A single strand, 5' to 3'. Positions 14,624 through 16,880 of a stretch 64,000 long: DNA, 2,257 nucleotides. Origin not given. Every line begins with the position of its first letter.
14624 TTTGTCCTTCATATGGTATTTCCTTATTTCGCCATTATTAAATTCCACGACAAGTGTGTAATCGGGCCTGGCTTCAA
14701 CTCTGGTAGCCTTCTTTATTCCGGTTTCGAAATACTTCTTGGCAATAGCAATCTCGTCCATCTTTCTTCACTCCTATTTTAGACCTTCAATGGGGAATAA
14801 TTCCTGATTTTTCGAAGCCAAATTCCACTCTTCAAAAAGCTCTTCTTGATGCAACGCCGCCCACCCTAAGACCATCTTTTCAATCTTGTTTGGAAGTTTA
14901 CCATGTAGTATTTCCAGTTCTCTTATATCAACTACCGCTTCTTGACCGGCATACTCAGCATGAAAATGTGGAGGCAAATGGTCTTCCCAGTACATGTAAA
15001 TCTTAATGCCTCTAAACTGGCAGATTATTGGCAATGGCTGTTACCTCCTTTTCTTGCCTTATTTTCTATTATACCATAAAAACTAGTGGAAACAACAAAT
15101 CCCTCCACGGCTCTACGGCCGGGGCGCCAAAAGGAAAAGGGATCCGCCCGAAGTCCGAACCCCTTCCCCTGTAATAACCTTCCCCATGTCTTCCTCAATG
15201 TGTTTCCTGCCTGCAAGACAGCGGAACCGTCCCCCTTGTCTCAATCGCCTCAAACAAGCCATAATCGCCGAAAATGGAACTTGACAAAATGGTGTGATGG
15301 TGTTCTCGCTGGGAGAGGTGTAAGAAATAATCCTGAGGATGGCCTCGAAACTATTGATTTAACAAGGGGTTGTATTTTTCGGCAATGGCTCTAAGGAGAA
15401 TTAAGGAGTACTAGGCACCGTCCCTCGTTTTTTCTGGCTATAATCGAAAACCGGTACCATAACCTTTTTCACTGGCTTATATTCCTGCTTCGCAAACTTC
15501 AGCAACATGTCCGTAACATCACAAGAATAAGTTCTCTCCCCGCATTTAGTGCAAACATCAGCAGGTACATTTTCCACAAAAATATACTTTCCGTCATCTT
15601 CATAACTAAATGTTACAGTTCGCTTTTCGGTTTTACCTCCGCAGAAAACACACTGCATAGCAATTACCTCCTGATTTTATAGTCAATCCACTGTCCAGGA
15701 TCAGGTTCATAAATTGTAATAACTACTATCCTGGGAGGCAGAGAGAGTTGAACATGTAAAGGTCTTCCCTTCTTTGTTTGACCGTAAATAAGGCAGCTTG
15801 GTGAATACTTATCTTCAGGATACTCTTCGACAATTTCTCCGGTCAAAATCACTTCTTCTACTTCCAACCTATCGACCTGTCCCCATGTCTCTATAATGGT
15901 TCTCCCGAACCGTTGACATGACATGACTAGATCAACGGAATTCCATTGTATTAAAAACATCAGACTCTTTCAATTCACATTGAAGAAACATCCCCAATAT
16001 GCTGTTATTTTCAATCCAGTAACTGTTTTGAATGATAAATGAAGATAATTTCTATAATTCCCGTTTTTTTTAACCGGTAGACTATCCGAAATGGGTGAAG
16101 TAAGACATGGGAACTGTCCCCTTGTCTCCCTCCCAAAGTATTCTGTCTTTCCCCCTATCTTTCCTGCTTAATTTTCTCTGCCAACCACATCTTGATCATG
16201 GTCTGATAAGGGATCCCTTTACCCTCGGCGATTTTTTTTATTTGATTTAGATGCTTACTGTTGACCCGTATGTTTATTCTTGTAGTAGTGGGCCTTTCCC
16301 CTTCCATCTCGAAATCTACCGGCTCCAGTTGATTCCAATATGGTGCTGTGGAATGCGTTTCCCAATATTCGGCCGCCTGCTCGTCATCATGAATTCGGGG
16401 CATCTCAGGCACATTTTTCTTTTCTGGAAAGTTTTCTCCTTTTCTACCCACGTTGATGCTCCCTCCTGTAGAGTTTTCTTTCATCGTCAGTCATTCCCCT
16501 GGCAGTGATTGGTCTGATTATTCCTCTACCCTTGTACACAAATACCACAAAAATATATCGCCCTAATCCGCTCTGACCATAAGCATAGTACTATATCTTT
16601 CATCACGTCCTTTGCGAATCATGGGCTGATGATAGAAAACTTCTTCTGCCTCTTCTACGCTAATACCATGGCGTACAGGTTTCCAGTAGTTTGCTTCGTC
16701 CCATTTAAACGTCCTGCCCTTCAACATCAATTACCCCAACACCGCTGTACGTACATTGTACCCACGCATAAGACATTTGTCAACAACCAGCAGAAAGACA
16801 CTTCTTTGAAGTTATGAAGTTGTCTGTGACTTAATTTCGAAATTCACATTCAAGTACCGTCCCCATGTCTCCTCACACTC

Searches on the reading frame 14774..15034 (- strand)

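Call 26: search_protein_families(library=pfam, proteins=[window:14774-15034:-], max_evalue=0.01)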
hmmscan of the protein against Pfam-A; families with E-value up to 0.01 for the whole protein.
window:14774-15034:- (86 aa): 1 family
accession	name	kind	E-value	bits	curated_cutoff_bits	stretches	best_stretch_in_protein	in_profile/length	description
PF13711.11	DUF4160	-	2.9e-23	82.3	23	1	9-71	1-65/65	Domain of unknown function (DUF4160)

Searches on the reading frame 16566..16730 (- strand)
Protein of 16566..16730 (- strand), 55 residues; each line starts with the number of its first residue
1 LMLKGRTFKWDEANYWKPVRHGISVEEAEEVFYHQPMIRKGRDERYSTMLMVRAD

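Call 68: search_protein_families(library=pfam, proteins=[window:16566-16730:-], max_evalue=1)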
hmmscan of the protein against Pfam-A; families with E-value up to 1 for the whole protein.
seq(55 aa): 1 family
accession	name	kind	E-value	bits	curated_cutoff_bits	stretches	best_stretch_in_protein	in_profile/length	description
PF04365.19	BrnT_toxin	-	0.00071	20.3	34.5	1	10-40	1-32/77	Ribonuclease toxin, BrnT, of type II toxin-antitoxin system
